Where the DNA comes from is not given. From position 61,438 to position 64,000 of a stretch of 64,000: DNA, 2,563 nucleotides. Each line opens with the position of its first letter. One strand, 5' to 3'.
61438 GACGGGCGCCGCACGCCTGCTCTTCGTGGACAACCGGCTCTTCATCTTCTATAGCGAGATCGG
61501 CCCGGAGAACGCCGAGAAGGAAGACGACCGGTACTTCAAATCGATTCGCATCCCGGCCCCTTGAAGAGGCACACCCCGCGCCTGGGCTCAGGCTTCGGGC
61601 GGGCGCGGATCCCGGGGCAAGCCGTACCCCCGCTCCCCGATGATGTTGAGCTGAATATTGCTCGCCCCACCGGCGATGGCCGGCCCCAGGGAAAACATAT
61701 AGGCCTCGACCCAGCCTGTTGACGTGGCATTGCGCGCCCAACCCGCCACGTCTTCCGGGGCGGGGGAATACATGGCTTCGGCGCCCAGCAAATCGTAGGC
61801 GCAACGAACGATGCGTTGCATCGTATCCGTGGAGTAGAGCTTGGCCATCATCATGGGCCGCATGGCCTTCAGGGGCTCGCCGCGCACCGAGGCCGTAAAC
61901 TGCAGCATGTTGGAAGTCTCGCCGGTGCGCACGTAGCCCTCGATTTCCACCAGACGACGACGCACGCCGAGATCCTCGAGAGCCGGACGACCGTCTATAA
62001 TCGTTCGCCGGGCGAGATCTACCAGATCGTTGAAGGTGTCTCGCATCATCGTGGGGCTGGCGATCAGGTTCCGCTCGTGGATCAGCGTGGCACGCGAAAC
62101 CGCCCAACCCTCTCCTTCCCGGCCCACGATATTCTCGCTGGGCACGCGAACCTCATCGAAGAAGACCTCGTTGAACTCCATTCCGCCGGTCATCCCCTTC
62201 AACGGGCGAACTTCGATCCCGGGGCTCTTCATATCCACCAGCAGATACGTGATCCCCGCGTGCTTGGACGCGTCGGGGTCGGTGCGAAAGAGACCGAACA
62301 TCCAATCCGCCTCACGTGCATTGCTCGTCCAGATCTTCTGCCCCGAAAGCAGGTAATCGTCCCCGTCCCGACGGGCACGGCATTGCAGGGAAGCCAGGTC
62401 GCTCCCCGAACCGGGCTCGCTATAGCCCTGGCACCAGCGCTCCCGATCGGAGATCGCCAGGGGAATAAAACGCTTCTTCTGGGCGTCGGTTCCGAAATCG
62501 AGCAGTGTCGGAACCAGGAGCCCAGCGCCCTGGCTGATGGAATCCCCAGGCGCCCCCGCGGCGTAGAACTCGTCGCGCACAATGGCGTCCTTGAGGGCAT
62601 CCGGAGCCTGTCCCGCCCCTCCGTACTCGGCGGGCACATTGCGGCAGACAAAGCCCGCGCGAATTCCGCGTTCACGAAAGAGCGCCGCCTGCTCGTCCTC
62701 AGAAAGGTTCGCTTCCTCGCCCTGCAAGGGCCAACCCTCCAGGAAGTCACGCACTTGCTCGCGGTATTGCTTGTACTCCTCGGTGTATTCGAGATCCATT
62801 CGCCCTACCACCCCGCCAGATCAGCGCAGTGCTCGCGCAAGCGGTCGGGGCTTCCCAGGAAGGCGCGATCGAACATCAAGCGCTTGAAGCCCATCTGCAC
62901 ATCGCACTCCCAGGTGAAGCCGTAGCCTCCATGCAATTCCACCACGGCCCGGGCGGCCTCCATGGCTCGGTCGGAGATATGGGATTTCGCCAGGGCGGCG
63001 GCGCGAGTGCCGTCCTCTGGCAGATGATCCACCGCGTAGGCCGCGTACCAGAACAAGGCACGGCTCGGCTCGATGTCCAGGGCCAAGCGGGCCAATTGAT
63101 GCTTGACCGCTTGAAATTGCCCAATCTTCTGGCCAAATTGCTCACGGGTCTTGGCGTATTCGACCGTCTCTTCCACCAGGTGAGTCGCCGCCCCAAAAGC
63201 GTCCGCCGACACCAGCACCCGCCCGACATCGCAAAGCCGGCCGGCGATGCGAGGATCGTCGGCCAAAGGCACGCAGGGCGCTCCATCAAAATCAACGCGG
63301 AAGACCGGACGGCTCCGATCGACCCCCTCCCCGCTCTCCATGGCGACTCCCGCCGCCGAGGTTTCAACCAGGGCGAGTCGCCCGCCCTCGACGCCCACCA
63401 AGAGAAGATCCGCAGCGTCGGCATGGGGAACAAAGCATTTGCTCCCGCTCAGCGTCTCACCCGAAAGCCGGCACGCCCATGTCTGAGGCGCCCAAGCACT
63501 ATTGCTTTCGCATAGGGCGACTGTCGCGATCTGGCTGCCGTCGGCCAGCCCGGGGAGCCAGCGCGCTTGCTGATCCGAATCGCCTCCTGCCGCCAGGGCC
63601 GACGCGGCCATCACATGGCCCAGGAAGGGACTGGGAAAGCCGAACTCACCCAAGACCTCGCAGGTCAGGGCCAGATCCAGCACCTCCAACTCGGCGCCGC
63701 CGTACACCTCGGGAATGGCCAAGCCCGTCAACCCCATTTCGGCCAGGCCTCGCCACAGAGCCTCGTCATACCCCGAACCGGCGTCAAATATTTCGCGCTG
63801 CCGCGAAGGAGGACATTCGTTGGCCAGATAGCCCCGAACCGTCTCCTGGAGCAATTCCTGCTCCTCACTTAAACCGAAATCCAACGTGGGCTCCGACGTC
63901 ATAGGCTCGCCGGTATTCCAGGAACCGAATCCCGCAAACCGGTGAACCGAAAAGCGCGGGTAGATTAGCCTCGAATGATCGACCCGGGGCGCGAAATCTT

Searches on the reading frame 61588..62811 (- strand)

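Call 84: search_protein_families(library=pfam, proteins=[window:61588-62811:-], max_evalue=0.001)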
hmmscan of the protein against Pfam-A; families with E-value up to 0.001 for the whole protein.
window:61588-62811:- (407 aa): 3 families
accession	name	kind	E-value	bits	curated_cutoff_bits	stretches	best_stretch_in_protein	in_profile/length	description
PF02770.24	Acyl-CoA_dh_M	-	9.2e-21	74.3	33.3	1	127-221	1-97/97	Acyl-CoA dehydrogenase, middle domain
PF00441.29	Acyl-CoA_dh_1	-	9.2e-17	62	22.4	1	233-394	1-148/150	Acyl-CoA dehydrogenase, C-terminal domain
PF02771.21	Acyl-CoA_dh_N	-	1.7e-13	51.4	22.9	1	10-121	1-111/113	Acyl-CoA dehydrogenase, N-terminal domain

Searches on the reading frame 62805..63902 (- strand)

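Call 84: search_protein_families(library=pfam, proteins=[window:62805-63902:-], max_evalue=0.001)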
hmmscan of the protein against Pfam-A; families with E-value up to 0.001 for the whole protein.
window:62805-63902:- (365 aa): 3 families
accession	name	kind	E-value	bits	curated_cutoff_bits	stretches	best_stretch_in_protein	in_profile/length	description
PF00441.29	Acyl-CoA_dh_1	-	3.6e-29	102.3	22.4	1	224-360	11-146/150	Acyl-CoA dehydrogenase, C-terminal domain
PF02771.21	Acyl-CoA_dh_N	-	5.1e-22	78.8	22.9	1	12-122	1-112/113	Acyl-CoA dehydrogenase, N-terminal domain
PF08028.16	Acyl-CoA_dh_2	-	3.7e-11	43.9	22.7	1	231-333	3-114/134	Acyl-CoA dehydrogenase, C-terminal domain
